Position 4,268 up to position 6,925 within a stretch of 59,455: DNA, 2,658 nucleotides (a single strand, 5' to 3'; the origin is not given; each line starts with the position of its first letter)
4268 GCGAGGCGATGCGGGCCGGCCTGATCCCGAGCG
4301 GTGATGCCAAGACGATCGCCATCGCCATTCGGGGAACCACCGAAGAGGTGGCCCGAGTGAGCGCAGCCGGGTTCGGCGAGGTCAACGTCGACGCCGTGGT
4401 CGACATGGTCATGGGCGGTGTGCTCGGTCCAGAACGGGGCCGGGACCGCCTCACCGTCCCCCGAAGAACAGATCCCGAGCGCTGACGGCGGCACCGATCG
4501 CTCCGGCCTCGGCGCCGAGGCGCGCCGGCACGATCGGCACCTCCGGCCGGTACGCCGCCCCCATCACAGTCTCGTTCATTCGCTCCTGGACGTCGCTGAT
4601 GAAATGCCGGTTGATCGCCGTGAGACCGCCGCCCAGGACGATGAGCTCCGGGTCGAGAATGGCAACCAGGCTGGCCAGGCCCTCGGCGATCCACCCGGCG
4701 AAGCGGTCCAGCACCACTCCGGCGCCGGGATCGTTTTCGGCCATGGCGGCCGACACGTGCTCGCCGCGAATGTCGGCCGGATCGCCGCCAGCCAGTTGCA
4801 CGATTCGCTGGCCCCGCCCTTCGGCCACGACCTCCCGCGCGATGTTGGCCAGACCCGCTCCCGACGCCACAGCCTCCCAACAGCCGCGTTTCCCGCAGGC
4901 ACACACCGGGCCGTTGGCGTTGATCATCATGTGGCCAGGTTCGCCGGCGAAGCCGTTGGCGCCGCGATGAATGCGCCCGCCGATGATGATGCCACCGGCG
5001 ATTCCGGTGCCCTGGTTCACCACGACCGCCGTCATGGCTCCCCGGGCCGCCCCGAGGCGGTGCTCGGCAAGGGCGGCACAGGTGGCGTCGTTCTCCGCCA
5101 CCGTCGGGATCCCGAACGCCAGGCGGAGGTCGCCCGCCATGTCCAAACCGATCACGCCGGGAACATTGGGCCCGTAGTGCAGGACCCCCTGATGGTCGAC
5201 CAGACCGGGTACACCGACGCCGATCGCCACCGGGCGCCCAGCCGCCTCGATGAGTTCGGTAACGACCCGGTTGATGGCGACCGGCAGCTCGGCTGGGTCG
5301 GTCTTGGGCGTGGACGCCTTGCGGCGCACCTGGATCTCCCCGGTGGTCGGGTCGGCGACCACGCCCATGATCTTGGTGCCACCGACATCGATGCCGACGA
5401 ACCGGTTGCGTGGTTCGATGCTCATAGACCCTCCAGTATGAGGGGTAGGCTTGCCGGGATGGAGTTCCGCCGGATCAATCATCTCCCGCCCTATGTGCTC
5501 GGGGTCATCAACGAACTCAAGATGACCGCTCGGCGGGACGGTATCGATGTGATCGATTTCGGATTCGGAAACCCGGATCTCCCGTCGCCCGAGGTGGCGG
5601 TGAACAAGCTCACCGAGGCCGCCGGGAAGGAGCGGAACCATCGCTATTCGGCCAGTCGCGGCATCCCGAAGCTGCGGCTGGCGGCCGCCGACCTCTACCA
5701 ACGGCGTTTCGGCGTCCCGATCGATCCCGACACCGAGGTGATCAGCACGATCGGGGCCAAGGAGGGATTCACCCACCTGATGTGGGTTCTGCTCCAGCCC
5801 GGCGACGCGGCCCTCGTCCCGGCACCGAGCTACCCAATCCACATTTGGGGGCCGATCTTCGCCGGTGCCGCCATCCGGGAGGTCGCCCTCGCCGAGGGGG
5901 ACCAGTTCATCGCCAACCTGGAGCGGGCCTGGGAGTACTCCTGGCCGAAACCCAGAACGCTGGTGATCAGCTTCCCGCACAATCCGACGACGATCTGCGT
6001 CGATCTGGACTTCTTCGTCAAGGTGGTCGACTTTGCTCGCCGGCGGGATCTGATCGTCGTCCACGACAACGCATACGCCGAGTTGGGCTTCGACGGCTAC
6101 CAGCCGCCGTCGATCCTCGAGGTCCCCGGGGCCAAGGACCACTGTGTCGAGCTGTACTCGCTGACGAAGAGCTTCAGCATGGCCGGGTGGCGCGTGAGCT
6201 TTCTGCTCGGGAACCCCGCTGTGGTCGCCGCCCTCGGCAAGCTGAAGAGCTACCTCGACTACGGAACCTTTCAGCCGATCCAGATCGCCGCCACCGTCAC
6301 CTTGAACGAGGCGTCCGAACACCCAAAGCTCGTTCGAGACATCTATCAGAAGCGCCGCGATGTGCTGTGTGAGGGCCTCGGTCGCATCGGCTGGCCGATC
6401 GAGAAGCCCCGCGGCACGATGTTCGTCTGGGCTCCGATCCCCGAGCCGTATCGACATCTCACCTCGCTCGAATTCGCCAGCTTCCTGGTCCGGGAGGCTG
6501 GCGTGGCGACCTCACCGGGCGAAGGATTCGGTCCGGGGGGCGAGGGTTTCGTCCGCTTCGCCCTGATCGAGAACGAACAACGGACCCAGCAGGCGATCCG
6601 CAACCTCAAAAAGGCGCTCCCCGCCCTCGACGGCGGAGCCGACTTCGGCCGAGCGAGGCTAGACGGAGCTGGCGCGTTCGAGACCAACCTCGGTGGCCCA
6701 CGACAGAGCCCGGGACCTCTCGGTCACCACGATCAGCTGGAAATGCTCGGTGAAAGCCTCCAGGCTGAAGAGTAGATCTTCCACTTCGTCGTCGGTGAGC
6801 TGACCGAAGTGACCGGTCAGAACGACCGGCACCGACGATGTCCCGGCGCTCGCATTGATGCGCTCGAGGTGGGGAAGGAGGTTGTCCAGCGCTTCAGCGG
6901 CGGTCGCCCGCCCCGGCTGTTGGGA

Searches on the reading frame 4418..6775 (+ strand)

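Call 44: search_protein_families(library=pfam, proteins=[window:4418-6775:+], max_evalue=0.00001)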
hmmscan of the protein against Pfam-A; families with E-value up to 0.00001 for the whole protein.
window:4418-6775:+ (785 aa): 1 family
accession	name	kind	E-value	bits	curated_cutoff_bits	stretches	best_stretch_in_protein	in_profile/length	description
PF00155.27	Aminotran_1_2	-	4.6e-50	171.2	19.7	1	377-721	2-353/361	Aminotransferase class I and II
